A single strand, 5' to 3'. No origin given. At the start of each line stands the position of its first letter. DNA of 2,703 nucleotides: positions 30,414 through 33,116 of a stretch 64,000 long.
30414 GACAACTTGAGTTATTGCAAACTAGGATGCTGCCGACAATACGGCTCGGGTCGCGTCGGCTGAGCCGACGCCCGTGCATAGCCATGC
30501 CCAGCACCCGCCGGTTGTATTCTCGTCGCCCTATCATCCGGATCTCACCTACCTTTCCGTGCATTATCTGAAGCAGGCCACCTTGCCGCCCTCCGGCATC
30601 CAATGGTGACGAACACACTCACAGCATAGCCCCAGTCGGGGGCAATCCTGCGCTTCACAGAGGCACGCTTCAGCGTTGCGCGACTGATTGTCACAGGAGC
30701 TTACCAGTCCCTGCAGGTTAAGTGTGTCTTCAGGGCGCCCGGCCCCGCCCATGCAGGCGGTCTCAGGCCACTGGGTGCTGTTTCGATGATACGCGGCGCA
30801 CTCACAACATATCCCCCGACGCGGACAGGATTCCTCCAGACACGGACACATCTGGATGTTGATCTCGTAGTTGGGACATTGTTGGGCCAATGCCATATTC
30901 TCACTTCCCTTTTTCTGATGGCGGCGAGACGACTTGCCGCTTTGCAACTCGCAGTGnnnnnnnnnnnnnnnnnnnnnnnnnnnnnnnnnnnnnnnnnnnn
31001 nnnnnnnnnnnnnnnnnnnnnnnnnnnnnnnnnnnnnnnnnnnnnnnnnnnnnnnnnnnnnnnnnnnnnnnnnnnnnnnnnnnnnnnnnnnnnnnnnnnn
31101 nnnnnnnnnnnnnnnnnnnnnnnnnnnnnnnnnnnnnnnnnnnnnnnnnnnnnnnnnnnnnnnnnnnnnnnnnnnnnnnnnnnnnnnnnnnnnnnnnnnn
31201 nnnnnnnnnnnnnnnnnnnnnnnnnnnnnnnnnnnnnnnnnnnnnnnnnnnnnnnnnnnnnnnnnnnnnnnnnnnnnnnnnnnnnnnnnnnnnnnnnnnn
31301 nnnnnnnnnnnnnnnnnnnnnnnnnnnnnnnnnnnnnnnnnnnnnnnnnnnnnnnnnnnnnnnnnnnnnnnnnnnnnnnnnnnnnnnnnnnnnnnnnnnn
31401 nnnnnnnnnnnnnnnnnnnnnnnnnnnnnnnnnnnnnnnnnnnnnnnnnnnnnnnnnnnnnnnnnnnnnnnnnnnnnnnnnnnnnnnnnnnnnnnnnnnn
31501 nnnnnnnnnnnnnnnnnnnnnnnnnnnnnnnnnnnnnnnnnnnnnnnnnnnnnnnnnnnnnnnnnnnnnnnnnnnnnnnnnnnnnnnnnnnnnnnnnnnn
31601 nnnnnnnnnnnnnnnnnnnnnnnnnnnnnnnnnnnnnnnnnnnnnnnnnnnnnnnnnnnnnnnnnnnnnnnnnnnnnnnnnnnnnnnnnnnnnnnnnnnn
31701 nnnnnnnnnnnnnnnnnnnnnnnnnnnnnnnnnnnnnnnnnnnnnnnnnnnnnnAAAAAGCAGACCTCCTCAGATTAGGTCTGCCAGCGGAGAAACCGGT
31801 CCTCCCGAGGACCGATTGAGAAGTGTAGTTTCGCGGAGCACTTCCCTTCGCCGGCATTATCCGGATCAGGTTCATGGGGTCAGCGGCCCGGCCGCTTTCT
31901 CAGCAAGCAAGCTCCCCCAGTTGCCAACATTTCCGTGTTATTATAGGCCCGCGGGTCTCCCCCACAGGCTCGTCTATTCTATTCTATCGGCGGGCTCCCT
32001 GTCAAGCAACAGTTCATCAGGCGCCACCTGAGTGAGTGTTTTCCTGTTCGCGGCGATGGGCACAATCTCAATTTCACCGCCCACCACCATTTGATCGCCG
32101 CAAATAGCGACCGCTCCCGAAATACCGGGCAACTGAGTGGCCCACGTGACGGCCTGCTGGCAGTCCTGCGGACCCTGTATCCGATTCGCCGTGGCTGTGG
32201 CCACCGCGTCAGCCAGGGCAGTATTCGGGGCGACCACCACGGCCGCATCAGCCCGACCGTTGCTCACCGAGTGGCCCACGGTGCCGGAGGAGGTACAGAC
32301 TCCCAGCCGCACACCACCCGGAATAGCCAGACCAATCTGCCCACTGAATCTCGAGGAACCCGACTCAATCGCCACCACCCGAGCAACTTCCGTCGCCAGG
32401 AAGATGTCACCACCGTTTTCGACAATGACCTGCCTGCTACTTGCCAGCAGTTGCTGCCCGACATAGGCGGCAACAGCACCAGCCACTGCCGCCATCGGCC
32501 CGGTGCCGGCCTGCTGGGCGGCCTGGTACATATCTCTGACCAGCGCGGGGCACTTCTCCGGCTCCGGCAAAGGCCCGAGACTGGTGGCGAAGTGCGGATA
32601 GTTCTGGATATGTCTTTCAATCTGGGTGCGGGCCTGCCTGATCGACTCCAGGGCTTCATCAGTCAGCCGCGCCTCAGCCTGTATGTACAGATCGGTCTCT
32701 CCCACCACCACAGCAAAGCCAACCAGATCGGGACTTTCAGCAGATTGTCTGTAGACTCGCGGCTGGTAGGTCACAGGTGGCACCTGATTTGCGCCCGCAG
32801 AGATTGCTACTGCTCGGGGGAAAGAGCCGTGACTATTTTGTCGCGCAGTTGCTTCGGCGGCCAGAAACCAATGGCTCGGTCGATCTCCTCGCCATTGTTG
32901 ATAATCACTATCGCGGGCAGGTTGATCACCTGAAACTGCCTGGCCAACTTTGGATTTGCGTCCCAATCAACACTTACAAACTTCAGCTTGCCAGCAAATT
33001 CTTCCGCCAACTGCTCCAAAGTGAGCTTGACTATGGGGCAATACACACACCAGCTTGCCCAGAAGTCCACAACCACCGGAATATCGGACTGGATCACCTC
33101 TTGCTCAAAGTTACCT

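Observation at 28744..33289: Sulfide-dependent cofactor and amino-acid cluster: NIL-ferredoxin, DUF39, Cys-rich protein, His-type Thi4, UPF0280, thioredoxin lipoprotein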

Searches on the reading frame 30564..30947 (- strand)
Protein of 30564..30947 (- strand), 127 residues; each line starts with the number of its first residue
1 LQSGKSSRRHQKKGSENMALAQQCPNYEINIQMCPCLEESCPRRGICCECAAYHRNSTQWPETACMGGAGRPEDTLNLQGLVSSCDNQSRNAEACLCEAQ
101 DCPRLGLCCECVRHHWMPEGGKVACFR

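Call 3: search_protein_families(library=pfam, proteins=[window:30564-30947:-], max_evalue=0.01)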
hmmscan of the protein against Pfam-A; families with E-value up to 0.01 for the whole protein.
window:30564-30947:- (127 aa): 0 families

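Call 4: search_protein_families(library=ncbifam, proteins=[window:30564-30947:-], max_evalue=0.01)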
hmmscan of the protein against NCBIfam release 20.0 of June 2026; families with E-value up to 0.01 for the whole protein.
window:30564-30947:- (127 aa): 0 families

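Call 7: find_homologous_proteins(query=window:30567-30896:-, max_evalue=0.001)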
Query seq(110 aa) (110 aa): 8 proteins with E <= 0.001 among 10 candidates.
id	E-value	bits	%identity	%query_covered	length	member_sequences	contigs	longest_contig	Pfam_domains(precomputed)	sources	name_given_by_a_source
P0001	2.0e-62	227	88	100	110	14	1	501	-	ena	-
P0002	5.5e-41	157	66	100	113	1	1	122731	-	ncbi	-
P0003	2.2e-39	152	66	97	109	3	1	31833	-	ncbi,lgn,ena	-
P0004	7.1e-35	138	60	97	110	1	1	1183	-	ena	-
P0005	1.9e-33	133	57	100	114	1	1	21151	-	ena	-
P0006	6.1e-32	128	59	97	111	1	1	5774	-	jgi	jgi:hypothetical protein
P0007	1.4e-30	124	54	97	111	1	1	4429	-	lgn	-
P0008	2.2e-22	97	50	95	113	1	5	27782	-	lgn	-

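Call 9: find_encoding_contigs(protein=P0002, flank=8000, max_places=2)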
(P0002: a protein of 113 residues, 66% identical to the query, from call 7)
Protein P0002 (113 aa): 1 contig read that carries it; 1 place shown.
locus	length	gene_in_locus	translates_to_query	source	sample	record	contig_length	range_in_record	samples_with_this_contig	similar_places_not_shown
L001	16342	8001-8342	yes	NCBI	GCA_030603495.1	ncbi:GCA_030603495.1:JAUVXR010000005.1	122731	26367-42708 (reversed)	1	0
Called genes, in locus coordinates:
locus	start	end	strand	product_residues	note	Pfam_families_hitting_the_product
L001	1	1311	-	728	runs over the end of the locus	PF07833:Cu_amine_oxidN1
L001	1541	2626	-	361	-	PF01408:GFO_IDH_MocA, PF03447:NAD_binding_3 (weak), PF02894:GFO_IDH_MocA_C, PF22725:GFO_IDH_MocA_C3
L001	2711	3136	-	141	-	PF00075:RNase_H, PF13456:RVT_3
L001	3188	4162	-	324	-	PF25231:DUF7847 (faint), PF06790:UPF0259, PF10110:GPDPase_memb (weak)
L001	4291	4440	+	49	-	-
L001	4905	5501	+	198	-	PF00085:Thioredoxin, PF13098:Thioredoxin_2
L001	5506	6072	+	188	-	PF00085:Thioredoxin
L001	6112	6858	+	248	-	PF27030:AbpE_bact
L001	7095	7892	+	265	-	PF01946:Thi4, PF01266:DAO (weak), PF07992:Pyr_redox_2 (weak), PF12831:FAD_oxidored, PF13450:NAD_binding_8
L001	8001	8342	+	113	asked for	-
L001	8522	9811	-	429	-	-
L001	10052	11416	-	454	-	PF00291:PALP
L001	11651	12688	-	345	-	PF01408:GFO_IDH_MocA, PF02894:GFO_IDH_MocA_C, PF22725:GFO_IDH_MocA_C3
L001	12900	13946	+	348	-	-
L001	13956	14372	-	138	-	PF23493:CysS_C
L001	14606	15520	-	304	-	-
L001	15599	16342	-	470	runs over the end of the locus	PF01406:tRNA-synt_1e, PF00133:tRNA-synt_1 (faint), PF00749:tRNA-synt_1c (faint), PF09334:tRNA-synt_1g, PF09190:DALR_2, PF23493:CysS_C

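Call 10: find_encoding_contigs(protein=P0003, flank=8000, max_places=2)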
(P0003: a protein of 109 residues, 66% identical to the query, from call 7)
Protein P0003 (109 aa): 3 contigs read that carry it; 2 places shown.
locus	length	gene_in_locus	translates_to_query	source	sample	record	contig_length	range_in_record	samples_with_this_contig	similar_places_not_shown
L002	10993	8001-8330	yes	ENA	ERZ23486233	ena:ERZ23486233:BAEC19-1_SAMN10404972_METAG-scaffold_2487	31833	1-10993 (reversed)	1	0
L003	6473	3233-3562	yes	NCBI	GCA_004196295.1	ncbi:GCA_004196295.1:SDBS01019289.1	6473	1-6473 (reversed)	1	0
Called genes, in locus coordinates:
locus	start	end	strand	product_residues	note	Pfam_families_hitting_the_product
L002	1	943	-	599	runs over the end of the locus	PF05157:MshEN, PF00437:T2SSE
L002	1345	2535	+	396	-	PF00263:Secretin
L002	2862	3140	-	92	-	-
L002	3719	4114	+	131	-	PF03739:LptF_LptG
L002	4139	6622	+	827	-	-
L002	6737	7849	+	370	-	PF00288:GHMP_kinases_N, PF08544:GHMP_kinases_C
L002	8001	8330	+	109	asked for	-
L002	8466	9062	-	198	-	-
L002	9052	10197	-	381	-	PF06114:Peptidase_M78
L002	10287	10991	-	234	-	?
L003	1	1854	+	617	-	?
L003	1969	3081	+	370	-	PF00288:GHMP_kinases_N, PF08544:GHMP_kinases_C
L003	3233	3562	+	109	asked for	-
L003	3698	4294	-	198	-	-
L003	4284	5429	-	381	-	PF06114:Peptidase_M78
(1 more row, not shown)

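Call 11: find_encoding_contigs(protein=P0008, flank=8000, max_places=2)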
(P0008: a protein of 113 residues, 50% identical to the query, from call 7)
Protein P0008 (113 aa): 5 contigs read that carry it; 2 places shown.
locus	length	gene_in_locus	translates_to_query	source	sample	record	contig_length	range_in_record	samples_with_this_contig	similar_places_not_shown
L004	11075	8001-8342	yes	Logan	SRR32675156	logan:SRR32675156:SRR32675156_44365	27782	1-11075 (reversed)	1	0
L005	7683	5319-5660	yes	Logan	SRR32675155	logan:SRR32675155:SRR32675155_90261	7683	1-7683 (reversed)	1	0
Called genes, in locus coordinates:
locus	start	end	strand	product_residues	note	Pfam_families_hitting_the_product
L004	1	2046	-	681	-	PF21231:GH141_M (faint), PF05048:NosD (faint), PF13229:Beta_helix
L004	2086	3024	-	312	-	PF08240:ADH_N, PF00107:ADH_zinc_N, PF13602:ADH_zinc_N_2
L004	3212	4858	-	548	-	PF02012:BNR (faint), PF24316:Tli3 (faint), PF13859:BNR_3 (weak), PF13088:BNR_2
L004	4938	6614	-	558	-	-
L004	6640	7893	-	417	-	-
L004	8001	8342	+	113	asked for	-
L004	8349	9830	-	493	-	PF14587:Glyco_hydr_30_2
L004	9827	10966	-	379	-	-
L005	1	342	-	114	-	?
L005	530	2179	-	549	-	PF02012:BNR (faint), PF24316:Tli3 (faint), PF13859:BNR_3 (weak), PF13088:BNR_2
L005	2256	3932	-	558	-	-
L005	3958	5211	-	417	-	-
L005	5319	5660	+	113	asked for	-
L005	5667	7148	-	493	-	PF14587:Glyco_hydr_30_2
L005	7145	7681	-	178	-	?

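Call 13: find_encoding_contigs(protein=P0005, flank=8000, max_places=2)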
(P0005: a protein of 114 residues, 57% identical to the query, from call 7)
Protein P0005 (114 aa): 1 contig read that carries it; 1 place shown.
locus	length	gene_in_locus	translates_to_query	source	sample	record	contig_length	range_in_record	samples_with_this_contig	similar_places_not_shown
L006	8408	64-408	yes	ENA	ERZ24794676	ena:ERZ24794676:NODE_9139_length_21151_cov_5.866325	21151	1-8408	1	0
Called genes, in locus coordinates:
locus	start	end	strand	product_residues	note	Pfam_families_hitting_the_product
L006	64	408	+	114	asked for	-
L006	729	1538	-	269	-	PF01261:AP_endonuc_2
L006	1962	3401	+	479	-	-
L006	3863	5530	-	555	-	PF02012:BNR (faint), PF13859:BNR_3 (weak), PF13088:BNR_2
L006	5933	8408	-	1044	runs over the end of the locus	PF07940:Hepar_II_III_C (weak)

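Call 14: find_encoding_contigs(protein=P0006, flank=8000, max_places=2)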
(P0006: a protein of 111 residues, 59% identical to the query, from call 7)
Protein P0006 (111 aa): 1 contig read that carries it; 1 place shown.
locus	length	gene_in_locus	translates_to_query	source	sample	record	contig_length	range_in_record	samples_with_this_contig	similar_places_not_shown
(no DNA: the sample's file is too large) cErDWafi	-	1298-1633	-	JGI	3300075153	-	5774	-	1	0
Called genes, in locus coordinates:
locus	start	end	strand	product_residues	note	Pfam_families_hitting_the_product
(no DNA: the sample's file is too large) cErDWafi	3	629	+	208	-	?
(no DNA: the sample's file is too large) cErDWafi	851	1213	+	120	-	PF02537:CRCB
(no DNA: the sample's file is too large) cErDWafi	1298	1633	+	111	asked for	-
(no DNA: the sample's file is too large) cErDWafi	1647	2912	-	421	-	PF13439:Glyco_transf_4, PF13579:Glyco_trans_4_4, PF00534:Glycos_transf_1, PF13692:Glyco_trans_1_4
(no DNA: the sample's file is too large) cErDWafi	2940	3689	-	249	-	PF01435:Peptidase_M48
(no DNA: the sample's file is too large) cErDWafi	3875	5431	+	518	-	PF16147:DUF4855, PF00754:F5_F8_type_C, PF22633:F5_F8_type_C_2 (weak)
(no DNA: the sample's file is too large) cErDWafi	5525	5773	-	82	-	?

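Call 15: find_encoding_contigs(protein=P0007, flank=8000, max_places=2)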
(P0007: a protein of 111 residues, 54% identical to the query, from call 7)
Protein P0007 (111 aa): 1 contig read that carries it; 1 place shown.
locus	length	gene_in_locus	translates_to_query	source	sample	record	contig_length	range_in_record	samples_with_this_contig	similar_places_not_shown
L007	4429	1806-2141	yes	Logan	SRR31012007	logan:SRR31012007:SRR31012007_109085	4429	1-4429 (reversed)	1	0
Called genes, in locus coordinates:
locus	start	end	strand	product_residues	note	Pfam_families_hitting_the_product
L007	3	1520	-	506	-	?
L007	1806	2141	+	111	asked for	-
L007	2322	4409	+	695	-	PF17957:Big_7, PF07833:Cu_amine_oxidN1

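Call 28: search_protein_families(library=pfam, proteins=[window:30567-30896:-], max_evalue=10)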
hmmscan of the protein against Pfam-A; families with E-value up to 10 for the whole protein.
seq(110 aa): 1 family
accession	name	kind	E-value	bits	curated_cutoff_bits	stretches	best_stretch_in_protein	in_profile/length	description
PF15881.10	DUF4734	-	0.1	13.2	25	1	9-40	29-60/91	Domain of unknown function (DUF4734)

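Call 32: search_protein_representatives(alignment_id=A2)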
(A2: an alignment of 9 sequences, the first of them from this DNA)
Query: 9 sequences, 111 profile positions. Proteins with E-value up to 0.001 (for the whole library): 136; up to 1e-10: 9; up to 1e-30: 2. The best 136 are listed.
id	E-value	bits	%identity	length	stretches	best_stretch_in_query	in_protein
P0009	1.4e-41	157.3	-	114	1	1-111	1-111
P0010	5.7e-36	139.2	-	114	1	3-111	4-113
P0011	1.9e-28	115.0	-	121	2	4-56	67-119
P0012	2.4e-28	114.6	-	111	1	1-111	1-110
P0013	6.2e-28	113.3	-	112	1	3-110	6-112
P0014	6.3e-15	71.4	-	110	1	3-109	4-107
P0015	3.6e-12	62.6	-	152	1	16-83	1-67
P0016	5.6e-12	61.9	-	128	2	5-51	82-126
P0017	2.2e-11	60.0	-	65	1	49-111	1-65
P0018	3.2e-10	56.3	-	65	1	49-110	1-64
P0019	7.5e-09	51.9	-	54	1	5-50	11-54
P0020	1.7e-08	50.7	-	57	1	5-51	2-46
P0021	2.4e-08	50.2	-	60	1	4-53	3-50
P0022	4.1e-08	49.5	-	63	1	5-46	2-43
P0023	4.5e-08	49.3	-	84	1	1-54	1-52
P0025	1.8e-07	47.5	-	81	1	4-52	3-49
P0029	6.5e-07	45.6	-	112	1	5-48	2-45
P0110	1.9e-04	37.6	-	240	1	3-106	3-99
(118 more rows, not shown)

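Call 33: search_protein_families(library=pfam, proteins=[P0011, P0015, P0016, P0019, P0020, P0021, P0023, P0025, P0029, P0110], max_evalue=0.01)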
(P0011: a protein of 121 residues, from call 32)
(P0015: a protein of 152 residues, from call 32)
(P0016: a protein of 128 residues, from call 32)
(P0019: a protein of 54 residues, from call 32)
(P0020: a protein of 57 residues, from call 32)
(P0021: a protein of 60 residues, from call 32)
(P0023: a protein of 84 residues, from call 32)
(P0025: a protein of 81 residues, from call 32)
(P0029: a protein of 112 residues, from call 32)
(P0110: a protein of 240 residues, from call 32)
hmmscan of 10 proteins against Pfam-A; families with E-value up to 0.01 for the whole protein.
P0011 (121 aa): 0 families

P0015 (152 aa): 0 families

P0016 (128 aa): 1 family
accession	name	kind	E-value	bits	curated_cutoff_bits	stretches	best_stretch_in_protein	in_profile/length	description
PF20095.4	DUF6485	-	6.2e-14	52.7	24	2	13-66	4-65/70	Domain of unknown function (DUF6485)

P0019 (54 aa): 0 families

P0020 (57 aa): 0 families

P0021 (60 aa): 1 family
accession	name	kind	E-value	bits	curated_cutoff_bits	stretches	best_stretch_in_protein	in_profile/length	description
PF20095.4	DUF6485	-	0.0064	17.4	24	1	12-46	3-42/70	Domain of unknown function (DUF6485)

P0023 (84 aa): 1 family
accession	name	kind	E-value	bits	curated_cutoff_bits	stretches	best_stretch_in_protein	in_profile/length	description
PF20095.4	DUF6485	-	0.0092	16.9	24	0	13-46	3-41/70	Domain of unknown function (DUF6485)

P0025 (81 aa): 0 families

P0029 (112 aa): 2 families
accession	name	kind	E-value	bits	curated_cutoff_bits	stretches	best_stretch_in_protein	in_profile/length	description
PF20095.4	DUF6485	-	1.9e-08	35.1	24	1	9-70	2-67/70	Domain of unknown function (DUF6485)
PF05359.17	DUF748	-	0.00037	19.1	50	1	48-85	47-83/1037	Domain of Unknown Function (DUF748)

P0110 (240 aa): 0 families

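Call 35: predict_structure(alignment_id=A2)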
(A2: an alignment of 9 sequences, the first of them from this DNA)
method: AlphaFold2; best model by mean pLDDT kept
length: 110 residues; sequences in the alignment: 9
mean_pLDDT: 64.2   pTM: 0.58
mean pLDDT of the five models: 64.2, 59.3, 55.6, 50.0, 46.0
residues with pLDDT >= 90: 0; 70-90: 43; 50-70: 50; < 50: 17
segments of 3 or more residues with pLDDT < 50: 1-4, 47-51, 103-110
pLDDT, mean of each block of 10 residues (from residue 1): 55 69 76 72 54 58 64 76 72 65 46
secondary structure, 60 per line:
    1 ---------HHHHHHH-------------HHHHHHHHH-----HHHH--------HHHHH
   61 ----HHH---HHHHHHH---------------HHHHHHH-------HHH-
elements in order: H10-16 H30-38 H44-47 H56-60 H71-77 H93-99

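Call 72: search_protein_families(library=ncbifam, proteins=[L001:10052-11416:-], max_evalue=1e-10)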
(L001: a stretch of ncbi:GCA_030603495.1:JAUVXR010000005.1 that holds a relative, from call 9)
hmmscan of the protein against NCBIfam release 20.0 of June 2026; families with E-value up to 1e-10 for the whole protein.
L001:10052-11416:- (454 aa): 5 families
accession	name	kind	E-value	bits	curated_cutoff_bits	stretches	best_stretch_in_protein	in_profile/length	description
NF009057.0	PRK12391.1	equivalog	8.4e-220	729.9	366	1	2-440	2-440/441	TrpB-like pyridoxal phosphate-dependent enzyme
TIGR01415.1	trpB_rel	hypoth_equivalog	1.5e-202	672.9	518.85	1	13-428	1-418/419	TrpB-like pyridoxal phosphate-dependent enzyme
NF010376.0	PRK13803.1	equivalog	1.5e-39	136.3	819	1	69-428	251-597/600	bifunctional phosphoribosylanthranilate isomerase/tryptophan synthase subunit beta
TIGR00263.1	trpB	equivalog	6e-38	130.9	392.45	1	70-421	42-380/385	tryptophan synthase subunit beta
NF010375.0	PRK13802.1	equivalog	1.6e-25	89.3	1386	1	76-422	323-669/695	bifunctional indole-3-glycerol phosphate synthase/tryptophan synthase subunit beta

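Call 84: fold_search(model_id=the predicted structure, library=pdb)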
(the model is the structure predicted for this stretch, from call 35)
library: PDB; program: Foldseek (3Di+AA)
matches with E <= 10: 1; with E <= 0.001: 0
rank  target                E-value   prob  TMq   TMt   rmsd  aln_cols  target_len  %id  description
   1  3ebq                  7.4e+00  0.01  0.16  0.13  10.4        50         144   16  Crystal structure of human PPPDE1 (released 2008-11-04)

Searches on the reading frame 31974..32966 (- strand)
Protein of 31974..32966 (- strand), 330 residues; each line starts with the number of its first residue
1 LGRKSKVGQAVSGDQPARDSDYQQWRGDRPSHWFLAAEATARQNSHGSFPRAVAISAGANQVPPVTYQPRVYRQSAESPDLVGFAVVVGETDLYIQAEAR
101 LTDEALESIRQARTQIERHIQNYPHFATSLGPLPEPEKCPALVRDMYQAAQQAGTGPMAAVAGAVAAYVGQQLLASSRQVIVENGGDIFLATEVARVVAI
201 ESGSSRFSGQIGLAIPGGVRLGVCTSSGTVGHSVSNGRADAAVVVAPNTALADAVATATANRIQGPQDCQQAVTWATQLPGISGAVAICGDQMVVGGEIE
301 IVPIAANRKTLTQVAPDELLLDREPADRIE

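Call 3: search_protein_families(library=pfam, proteins=[window:31974-32966:-], max_evalue=0.01)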
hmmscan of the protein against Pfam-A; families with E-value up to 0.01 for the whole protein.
window:31974-32966:- (330 aa): 0 families

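Call 4: search_protein_families(library=ncbifam, proteins=[window:31974-32966:-], max_evalue=0.01)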
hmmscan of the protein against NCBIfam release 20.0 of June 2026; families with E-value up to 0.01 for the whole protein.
window:31974-32966:- (330 aa): 4 families
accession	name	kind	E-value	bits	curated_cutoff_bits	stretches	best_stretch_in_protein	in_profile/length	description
NF003323.0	PRK04334.1-3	equivalog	5e-80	268.5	271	1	66-304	6-249/250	hypothetical protein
NF003324.0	PRK04334.1-4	equivalog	1.4e-52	178.9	275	1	95-308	15-231/238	hypothetical protein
NF003321.0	PRK04334.1-1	equivalog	1.9e-51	175.1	262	1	86-302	8-232/248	hypothetical protein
NF003322.0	PRK04334.1-2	equivalog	1.8e-19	69.9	290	1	142-266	74-206/295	hypothetical protein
